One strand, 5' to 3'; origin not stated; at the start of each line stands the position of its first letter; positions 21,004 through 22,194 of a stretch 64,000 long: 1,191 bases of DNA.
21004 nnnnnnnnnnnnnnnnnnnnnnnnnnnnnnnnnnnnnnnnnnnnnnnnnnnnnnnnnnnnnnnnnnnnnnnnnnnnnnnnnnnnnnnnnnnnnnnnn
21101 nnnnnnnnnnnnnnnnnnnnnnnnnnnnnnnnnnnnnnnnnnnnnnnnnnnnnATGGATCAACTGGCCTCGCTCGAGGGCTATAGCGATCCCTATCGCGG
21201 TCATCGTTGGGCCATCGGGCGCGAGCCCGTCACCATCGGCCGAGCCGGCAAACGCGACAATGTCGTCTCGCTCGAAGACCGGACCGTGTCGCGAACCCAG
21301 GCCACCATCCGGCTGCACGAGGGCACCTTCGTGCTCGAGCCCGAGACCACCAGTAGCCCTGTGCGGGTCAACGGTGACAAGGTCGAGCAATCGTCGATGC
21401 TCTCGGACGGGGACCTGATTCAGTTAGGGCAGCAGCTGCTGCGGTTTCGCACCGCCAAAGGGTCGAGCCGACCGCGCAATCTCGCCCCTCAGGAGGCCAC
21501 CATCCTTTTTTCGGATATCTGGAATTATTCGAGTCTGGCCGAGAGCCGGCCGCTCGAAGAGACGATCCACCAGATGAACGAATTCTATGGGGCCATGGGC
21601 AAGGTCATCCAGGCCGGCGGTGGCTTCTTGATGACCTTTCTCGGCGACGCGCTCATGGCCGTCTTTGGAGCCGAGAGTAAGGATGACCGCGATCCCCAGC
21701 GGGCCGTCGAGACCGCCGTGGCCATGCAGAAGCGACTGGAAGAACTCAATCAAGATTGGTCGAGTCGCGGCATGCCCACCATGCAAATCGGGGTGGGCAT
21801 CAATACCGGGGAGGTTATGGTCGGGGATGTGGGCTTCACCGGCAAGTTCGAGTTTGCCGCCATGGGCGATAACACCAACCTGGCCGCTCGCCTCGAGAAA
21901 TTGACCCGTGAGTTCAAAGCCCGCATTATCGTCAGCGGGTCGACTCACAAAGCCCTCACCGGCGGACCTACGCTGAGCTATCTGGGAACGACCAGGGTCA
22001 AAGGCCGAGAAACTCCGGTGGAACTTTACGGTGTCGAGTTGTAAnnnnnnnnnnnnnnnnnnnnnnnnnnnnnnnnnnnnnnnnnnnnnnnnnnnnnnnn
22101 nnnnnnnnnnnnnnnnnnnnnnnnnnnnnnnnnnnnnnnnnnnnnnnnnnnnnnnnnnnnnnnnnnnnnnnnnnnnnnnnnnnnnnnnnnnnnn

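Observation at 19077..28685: Pseudopilus-like (GspF plus PilX-like plus two minor pseudopilins) operon fused to Thr-phospho/cAMP signalling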

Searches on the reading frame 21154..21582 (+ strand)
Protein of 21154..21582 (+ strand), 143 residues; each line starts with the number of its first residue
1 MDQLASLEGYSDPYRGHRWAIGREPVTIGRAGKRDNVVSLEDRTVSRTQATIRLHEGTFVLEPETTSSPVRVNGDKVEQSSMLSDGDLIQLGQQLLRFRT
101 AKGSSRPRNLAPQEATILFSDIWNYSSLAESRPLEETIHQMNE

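Call 44: find_related_loci(query=A5, collection=metagenome_contigs, flank=10000)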
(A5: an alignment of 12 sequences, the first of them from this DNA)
Query A5 (143 aa) in metagenome_contigs; peptide patterns used: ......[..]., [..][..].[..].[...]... (x = any residue, [..] = any of these).
600 stretches matched a pattern (row limit reached: there are more); 12 encode a relative of the query (tblastn E <= 1e-3); 12 distinct loci.
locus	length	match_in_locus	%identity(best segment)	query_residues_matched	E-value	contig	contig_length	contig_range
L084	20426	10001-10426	62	2-143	2e-56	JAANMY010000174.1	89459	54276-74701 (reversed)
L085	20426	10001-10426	61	2-143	1e-55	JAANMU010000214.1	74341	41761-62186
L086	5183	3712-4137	60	2-143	3e-55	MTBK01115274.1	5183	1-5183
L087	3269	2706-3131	57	3-143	1e-52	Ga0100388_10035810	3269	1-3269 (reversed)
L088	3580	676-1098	57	2-143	8e-52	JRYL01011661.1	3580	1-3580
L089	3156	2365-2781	59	4-143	2e-49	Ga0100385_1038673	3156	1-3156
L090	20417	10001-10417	57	4-143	4e-49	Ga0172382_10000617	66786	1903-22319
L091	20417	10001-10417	56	4-143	1e-48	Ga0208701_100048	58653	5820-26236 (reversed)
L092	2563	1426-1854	54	2-143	1e-45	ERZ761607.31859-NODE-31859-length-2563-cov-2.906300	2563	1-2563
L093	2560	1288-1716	52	2-143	5e-45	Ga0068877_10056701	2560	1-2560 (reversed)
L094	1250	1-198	65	78-143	9e-27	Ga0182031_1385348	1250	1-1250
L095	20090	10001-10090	43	113-142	2e-5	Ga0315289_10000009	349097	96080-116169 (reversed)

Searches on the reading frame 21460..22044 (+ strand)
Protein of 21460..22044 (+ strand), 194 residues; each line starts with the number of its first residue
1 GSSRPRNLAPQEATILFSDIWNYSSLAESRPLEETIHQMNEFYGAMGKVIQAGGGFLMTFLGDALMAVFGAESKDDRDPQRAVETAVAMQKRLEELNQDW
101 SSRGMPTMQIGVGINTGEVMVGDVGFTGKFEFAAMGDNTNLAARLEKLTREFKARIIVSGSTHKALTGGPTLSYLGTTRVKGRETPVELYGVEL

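Call 72: search_solved_structures(query=window:21460-22044:+, max_evalue=0.00001, show_alignments=3)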
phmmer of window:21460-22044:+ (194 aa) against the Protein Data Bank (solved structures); distinct sequences matched with E-value up to 0.00001: 44.
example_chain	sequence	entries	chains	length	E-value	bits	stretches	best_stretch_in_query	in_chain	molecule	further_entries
2w01_A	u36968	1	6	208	3.5e-27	98.7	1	13-191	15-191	ADENYLATE CYCLASE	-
6fht_A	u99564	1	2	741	4.7e-26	95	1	13-191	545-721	Bacteriophytochrome,Adenylate cyclase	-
5x4t_A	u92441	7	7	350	7.4e-23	84.6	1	4-193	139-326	Photoactivated adenylyl cyclase | Family 3 adenylate cyclase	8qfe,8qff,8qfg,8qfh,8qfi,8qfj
9f1z_A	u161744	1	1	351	7.5e-23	84.5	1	4-193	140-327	Family 3 adenylate cyclase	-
3r5g_A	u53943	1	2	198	7.7e-23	84.5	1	12-192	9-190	CyaB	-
5x4u_A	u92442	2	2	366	8.2e-23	84.4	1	4-193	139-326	Photoactivated adenylyl cyclase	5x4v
4yus_A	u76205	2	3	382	9.1e-23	84.3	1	4-193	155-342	Family 3 adenylate cyclase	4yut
9f1w_A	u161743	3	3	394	9.6e-23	84.2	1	4-193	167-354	Family 3 adenylate cyclase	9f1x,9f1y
5mbg_A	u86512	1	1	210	9.8e-23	84.2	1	12-192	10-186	Beta subunit of photoactivated adenylyl cyclase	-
5mbk_A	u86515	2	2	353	2.6e-22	82.8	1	7-192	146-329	Beta subunit of photoactivated adenylyl cyclase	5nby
5m27_A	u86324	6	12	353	2.6e-22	82.8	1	7-192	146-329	Beta subunit of photoactivated adenylyl cyclase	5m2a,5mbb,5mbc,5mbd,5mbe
5mbj_A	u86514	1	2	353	2.7e-22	82.8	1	7-192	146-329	Beta subunit of photoactivated adenylyl cyclase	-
5mbh_A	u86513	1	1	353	7e-22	81.4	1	7-192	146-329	Beta subunit of photoactivated adenylyl cyclase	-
1wc0_A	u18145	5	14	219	1.4e-19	73.9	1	9-151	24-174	ADENYLATE CYCLASE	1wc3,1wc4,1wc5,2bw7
1wc1_A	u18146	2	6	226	1.8e-19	73.5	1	10-151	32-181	ADENYLATE CYCLASE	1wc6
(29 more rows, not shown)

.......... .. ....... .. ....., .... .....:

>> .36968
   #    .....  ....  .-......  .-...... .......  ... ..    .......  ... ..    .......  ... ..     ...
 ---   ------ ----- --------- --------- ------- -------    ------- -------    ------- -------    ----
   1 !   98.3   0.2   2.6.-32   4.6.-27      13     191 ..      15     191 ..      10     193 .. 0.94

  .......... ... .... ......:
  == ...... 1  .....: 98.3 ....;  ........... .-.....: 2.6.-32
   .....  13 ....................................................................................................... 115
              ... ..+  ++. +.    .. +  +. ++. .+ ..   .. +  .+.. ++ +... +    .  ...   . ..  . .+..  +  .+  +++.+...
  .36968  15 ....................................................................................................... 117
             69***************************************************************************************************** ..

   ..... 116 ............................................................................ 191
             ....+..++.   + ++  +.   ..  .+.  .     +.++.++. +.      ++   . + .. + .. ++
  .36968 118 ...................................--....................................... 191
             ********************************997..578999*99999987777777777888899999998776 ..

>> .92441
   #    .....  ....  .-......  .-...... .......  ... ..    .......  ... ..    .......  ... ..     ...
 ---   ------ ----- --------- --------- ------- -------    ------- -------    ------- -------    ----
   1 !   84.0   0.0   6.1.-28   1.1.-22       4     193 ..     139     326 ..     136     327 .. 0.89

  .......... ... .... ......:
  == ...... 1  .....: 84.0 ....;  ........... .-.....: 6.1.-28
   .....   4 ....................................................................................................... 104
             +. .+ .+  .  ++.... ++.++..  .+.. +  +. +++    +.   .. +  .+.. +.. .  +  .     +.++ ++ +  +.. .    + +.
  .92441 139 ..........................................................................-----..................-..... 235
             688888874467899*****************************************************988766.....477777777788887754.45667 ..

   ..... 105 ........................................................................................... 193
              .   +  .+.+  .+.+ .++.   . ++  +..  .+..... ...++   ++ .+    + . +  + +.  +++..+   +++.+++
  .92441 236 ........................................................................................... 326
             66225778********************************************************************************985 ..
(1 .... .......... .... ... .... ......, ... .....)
